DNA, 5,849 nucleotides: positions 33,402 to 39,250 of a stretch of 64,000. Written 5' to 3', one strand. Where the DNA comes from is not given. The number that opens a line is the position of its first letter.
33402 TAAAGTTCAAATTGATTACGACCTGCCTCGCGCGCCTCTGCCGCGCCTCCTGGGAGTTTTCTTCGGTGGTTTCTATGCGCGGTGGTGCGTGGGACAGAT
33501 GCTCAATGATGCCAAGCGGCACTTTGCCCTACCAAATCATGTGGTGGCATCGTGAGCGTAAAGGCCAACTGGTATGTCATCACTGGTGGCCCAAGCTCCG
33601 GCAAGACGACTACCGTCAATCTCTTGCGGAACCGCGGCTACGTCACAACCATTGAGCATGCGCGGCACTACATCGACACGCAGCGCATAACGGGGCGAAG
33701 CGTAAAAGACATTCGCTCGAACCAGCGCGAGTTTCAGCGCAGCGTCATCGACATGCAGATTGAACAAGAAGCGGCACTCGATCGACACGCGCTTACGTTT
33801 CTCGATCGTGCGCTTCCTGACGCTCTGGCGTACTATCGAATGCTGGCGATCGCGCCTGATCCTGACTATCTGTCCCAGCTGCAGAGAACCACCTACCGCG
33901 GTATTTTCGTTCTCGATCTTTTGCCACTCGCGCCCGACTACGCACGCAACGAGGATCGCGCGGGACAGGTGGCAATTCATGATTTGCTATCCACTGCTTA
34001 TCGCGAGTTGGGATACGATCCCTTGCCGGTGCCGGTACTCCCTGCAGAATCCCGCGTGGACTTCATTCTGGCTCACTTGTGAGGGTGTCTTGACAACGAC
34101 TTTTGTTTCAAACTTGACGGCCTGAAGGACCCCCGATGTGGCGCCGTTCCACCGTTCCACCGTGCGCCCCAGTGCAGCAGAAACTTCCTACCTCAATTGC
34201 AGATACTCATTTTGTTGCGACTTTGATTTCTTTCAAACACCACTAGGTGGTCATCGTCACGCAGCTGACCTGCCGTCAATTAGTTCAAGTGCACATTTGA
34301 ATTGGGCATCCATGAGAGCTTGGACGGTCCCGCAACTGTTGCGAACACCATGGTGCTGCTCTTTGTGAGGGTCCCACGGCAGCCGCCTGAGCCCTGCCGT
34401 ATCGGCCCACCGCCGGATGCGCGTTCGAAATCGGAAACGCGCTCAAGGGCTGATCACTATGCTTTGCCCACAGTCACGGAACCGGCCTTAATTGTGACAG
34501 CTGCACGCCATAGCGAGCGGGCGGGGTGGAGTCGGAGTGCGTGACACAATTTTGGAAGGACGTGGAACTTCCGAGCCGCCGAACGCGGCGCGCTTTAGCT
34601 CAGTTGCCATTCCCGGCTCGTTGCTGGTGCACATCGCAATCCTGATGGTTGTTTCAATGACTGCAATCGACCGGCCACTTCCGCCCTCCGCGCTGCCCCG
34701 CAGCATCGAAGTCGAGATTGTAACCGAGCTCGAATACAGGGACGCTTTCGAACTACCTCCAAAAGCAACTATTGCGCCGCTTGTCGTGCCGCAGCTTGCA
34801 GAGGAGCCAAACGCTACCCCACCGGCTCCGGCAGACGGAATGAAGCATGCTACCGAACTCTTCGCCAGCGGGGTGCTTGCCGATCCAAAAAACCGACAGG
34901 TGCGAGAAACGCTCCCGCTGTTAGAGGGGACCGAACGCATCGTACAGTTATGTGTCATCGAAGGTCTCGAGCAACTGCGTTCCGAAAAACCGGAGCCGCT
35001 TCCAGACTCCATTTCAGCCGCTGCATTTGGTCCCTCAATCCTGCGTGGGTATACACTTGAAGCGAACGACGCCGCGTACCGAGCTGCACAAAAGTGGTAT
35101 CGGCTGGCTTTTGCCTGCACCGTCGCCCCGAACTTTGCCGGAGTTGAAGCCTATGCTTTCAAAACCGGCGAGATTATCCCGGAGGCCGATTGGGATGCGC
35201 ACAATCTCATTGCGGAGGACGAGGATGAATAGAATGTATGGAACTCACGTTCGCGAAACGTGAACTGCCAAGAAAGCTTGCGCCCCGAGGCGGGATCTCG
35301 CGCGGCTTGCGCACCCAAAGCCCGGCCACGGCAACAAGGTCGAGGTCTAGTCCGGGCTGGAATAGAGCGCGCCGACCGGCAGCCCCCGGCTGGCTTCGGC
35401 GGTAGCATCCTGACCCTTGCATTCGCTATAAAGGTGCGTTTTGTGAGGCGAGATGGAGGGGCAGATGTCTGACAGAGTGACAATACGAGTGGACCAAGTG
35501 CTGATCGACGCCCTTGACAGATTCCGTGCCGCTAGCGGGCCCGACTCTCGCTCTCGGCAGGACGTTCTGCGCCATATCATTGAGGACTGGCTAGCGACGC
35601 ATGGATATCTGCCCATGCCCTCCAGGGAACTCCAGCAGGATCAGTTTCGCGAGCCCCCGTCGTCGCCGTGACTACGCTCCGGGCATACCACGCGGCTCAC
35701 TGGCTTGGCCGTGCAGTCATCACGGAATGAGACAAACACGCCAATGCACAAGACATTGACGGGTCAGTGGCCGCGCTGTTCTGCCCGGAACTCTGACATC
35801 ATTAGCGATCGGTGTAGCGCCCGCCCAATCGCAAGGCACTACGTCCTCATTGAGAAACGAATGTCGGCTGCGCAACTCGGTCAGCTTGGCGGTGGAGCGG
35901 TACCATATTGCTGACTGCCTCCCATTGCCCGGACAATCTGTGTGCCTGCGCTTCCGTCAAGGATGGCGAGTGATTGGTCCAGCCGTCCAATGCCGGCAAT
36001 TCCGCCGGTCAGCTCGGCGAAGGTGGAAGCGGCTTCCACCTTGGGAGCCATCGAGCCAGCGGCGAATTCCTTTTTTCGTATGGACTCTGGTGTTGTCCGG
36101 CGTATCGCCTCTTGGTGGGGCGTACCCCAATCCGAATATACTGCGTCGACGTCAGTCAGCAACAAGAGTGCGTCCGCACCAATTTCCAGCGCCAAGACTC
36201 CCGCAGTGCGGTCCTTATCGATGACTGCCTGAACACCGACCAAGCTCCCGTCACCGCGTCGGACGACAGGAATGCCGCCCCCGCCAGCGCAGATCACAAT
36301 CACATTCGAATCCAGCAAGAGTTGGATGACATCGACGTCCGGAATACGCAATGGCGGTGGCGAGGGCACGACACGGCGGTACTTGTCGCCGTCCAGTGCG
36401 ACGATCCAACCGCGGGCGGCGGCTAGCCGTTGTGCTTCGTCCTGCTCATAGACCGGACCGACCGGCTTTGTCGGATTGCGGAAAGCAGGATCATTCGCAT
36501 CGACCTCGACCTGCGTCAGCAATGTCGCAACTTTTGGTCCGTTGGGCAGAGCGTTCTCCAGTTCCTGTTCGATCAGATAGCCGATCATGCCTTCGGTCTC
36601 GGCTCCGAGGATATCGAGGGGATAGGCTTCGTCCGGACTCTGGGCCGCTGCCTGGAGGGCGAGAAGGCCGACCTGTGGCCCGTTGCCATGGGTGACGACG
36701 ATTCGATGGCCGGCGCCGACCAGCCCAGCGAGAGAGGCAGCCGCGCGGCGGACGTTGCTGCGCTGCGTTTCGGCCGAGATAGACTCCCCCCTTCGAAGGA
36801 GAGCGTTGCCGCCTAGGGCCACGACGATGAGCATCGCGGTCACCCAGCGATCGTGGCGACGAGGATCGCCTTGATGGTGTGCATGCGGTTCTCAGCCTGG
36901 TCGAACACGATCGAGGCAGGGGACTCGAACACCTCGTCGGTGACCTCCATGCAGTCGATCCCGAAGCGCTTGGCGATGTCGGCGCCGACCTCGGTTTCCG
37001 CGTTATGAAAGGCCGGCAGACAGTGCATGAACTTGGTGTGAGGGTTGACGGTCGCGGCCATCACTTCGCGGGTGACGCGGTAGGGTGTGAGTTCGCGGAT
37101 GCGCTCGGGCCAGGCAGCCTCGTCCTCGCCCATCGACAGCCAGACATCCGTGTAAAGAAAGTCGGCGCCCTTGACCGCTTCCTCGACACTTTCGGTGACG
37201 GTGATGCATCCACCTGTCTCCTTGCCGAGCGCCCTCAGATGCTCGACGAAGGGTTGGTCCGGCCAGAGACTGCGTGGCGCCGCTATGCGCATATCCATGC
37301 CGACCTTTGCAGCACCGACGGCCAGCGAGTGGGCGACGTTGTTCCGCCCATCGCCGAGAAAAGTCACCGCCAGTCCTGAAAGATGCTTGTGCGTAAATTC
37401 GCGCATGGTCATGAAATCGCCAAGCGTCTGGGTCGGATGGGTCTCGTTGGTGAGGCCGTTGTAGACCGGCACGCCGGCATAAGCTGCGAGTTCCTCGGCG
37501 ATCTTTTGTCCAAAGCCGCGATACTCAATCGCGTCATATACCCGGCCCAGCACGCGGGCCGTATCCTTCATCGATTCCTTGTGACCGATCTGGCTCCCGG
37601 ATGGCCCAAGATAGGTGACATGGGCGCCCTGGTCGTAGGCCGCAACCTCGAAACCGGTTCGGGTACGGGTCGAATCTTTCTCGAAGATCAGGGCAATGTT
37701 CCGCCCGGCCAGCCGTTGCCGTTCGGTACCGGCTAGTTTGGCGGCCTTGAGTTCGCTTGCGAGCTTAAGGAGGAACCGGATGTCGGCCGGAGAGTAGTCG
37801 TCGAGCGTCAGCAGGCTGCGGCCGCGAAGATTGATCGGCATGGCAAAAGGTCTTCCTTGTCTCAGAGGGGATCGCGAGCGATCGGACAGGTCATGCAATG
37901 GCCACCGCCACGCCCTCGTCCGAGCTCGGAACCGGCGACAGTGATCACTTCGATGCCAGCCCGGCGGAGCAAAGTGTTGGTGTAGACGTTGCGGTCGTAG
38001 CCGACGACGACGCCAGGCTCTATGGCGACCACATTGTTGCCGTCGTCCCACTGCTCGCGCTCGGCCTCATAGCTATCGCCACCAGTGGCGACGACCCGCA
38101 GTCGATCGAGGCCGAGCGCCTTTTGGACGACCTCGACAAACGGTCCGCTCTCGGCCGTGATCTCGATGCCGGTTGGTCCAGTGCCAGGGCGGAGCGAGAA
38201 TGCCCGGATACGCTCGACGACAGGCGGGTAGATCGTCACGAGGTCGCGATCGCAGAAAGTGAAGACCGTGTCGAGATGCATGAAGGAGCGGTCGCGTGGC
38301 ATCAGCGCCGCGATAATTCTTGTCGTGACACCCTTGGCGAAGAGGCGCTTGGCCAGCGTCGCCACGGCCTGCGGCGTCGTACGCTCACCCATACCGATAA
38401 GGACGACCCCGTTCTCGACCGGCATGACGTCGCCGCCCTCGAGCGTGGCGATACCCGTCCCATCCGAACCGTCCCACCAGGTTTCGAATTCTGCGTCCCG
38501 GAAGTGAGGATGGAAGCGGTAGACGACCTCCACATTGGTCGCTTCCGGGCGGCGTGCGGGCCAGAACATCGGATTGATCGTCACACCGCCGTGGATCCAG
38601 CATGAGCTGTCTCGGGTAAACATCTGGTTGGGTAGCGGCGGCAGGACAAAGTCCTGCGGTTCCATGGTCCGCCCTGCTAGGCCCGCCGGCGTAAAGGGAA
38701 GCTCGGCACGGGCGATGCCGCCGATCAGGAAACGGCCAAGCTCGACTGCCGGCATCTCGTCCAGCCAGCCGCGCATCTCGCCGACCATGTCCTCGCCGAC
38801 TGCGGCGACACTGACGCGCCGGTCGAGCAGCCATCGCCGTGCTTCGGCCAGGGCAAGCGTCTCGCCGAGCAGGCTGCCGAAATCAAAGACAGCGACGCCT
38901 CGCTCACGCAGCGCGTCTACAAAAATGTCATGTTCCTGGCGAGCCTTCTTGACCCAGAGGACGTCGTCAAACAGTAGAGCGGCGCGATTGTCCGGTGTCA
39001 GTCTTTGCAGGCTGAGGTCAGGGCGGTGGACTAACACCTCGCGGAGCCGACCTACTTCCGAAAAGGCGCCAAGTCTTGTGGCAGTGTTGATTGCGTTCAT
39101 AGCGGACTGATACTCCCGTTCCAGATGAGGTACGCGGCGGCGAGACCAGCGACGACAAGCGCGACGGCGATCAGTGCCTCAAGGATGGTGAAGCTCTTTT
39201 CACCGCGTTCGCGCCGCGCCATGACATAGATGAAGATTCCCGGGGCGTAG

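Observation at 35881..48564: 12.7-kb co-directional gene chain linking copper detoxification to an archaeal-type GAPDH and the arginine deiminase pathway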

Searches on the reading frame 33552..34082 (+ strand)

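Call 25: search_protein_families(library=pfam, proteins=[window:33552-34082:+], max_evalue=0.01)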
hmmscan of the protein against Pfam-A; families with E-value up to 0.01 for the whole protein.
window:33552-34082:+ (176 aa): 3 families
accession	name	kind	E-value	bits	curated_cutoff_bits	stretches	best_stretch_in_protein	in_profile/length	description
PF13521.12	AAA_28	-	5.8e-29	101.8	27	1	8-162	2-158/164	AAA domain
PF08433.16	KTI12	-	0.0033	17.4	22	1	9-85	5-77/271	Chromatin associated protein KTI12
PF13245.12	AAA_19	-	0.0044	17.6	25.1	1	3-58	9-61/134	AAA domain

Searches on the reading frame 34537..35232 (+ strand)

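Call 25: search_protein_families(library=pfam, proteins=[window:34537-35232:+], max_evalue=0.01)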
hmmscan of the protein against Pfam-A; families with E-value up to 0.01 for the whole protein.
window:34537-35232:+ (231 aa): 1 family
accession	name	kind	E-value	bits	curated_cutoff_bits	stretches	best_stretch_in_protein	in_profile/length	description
PF06059.17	DUF930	-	1e-23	84.2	25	1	129-224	4-99/99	Domain of Unknown Function (DUF930)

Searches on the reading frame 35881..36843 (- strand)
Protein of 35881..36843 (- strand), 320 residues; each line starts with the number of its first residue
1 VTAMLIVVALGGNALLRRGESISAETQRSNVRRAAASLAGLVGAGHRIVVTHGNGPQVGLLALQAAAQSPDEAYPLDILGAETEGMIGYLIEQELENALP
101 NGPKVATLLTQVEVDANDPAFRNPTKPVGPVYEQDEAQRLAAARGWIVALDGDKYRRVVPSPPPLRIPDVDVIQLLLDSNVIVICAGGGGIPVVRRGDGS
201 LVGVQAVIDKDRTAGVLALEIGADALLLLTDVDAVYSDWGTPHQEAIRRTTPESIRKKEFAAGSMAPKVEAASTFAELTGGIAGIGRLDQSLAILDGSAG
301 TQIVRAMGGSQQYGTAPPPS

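Call 6: search_protein_families(library=ncbifam, proteins=[window:35881-36843:-])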
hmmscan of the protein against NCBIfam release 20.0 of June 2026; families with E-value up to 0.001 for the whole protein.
window:35881-36843:- (320 aa): 9 families
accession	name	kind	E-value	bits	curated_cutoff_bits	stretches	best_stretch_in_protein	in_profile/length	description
NF009008.0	PRK12354.1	subfamily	2.2e-137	457.3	361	1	4-306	1-301/308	carbamate kinase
TIGR00746.1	arcC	equivalog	9.8e-117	389.4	358.25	1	6-304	3-308/309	carbamate kinase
NF006926.0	PRK09411.1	equivalog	1.4e-100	336.4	416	1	6-304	4-296/297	carbamate kinase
NF009007.0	PRK12352.1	subfamily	7.9e-76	255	266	1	5-305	4-315/316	carbamate kinase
NF010661.0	PRK14058.1-3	equivalog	2.5e-09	36.6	251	1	174-274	145-239/283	acetylglutamate/acetylaminoadipate kinase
TIGR00761.1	argB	equivalog_domain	3.6e-09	36.5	151.3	1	200-274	146-220/231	acetylglutamate kinase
NF010659.0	PRK14058.1-1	equivalog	2.7e-08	33.3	223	1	179-282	140-241/267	[LysW]-aminoadipate kinase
TIGR01027.1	proB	equivalog_domain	6e-07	28.9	186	1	191-273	126-218/363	glutamate 5-kinase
TIGR01092.1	P5CS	equivalog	0.00012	20.4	796.75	1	172-272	133-239/715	delta l-pyrroline-5-carboxylate synthetase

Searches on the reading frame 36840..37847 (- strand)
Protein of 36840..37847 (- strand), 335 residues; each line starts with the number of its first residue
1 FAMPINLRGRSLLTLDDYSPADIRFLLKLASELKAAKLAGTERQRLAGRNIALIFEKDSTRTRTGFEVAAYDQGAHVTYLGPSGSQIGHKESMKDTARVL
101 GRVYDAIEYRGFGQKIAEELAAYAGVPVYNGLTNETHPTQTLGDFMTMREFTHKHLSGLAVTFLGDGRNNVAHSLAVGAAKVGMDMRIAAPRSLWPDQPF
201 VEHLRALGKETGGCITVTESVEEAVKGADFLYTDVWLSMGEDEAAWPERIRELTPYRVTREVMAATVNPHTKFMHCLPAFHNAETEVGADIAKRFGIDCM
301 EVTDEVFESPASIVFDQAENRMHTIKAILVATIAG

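Call 4: search_protein_families(library=pfam, proteins=[window:36840-37847:-])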
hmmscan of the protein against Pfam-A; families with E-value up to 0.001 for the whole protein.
window:36840-37847:- (335 aa): 2 families
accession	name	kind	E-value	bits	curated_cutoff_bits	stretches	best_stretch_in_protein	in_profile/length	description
PF00185.30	OTCace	-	2e-54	184.4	29.4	1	158-331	2-156/157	Aspartate/ornithine carbamoyltransferase, Asp/Orn binding domain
PF02729.26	OTCace_N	-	2.4e-44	151.4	29.9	1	10-150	1-148/148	Aspartate/ornithine carbamoyltransferase, carbamoyl-P binding domain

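Call 54: search_protein_families(library=ncbifam, proteins=[window:36840-37847:-], max_evalue=0.001)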
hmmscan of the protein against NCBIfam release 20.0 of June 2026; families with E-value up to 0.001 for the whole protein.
window:36840-37847:- (335 aa): 17 families
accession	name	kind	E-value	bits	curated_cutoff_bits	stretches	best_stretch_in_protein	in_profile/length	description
NF003286.0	PRK04284.1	subfamily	1e-154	514.6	515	1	6-333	3-330/332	ornithine carbamoyltransferase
NF002470.0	PRK01713.1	equivalog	4.9e-141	470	545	1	3-334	1-334/334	ornithine carbamoyltransferase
NF009213.0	PRK12562.1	subfamily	1.1e-137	458.8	559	1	10-334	7-333/334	ornithine carbamoyltransferase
TIGR00658.1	orni_carb_tr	equivalog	1.3e-120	402.2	280.85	1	10-333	1-303/304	ornithine carbamoyltransferase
NF001986.0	PRK00779.1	subfamily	3e-94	315.6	306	2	8-286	4-274/307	ornithine carbamoyltransferase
TIGR04384.1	putr_carbamoyl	exception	5.8e-80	268.9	500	1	13-331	3-305/330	putrescine carbamoyltransferase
NF011380.0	PRK14805.1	equivalog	1.1e-69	234.8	421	1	11-333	3-300/302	ornithine carbamoyltransferase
NF003384.0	PRK04523.1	equivalog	1.9e-38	132.4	288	1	11-331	5-331/336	N-acetylornithine carbamoyltransferase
TIGR00670.1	asp_carb_tr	equivalog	7.6e-38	130.3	236.95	1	10-286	1-273/304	aspartate carbamoyltransferase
NF002032.1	PRK00856.1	equivalog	1.6e-36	126.1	263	1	11-330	2-294/297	aspartate carbamoyltransferase catalytic subunit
NF011379.0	PRK14804.1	equivalog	1.1e-31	110.1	373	1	11-330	8-306/311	ornithine carbamoyltransferase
NF006046.0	PRK08192.1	equivalog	3.2e-22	79.2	512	1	6-287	3-286/339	aspartate carbamoyltransferase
NF008853.0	PRK11891.1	equivalog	2.3e-18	66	560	1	11-292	90-372/430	aspartate carbamoyltransferase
NF005538.0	PRK07200.1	equivalog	6e-15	55.2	453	1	17-330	29-373/396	knotted carbamoyltransferase YgeW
NF010387.0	PRK13814.1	equivalog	6.4e-15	54.8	660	1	45-198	42-199/310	aspartate carbamoyltransferase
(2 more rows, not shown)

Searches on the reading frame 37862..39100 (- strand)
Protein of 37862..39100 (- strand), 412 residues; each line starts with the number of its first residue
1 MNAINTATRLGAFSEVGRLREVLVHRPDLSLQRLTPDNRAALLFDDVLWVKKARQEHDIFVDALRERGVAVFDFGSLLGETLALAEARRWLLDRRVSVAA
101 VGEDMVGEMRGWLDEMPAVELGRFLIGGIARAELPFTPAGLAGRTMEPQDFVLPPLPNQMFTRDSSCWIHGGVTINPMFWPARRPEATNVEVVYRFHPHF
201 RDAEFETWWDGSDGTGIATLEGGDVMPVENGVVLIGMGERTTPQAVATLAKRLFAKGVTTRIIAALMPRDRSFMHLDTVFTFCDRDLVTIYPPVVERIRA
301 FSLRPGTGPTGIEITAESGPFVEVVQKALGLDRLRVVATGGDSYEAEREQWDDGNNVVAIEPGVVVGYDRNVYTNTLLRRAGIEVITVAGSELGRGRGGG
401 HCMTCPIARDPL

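Call 4: search_protein_families(library=pfam, proteins=[window:37862-39100:-])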
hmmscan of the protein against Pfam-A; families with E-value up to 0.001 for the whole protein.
window:37862-39100:- (412 aa): 2 families
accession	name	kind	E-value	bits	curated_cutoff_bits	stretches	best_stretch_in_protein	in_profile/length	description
PF02274.22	ADI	-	9.9e-126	420.2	22.8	1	41-409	2-377/377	Arginine deiminase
PF19420.4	DDAH_eukar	-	3.9e-09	36.6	23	1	155-297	56-199/291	N,N dimethylarginine dimethylhydrolase, eukaryotic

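Call 6: search_protein_families(library=ncbifam, proteins=[window:37862-39100:-])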
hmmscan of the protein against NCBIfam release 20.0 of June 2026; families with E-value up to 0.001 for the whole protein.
window:37862-39100:- (412 aa): 4 families
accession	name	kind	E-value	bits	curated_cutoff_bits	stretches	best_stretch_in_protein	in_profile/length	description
NF002381.0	PRK01388.1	subfamily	1.6e-168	560.8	414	1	8-412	4-405/405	arginine deiminase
TIGR01078.1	arcA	equivalog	2.5e-144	481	489.1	1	13-411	4-407/408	arginine deiminase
NF045660.1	DiMthArgaseDdahStm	equivalog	1.2e-06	28.5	340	1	218-302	108-187/249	dimethylargininase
NF045659.1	DiMArgaseDdahMtb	equivalog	1.1e-05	24.8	300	0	221-297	136-206/283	dimethylargininase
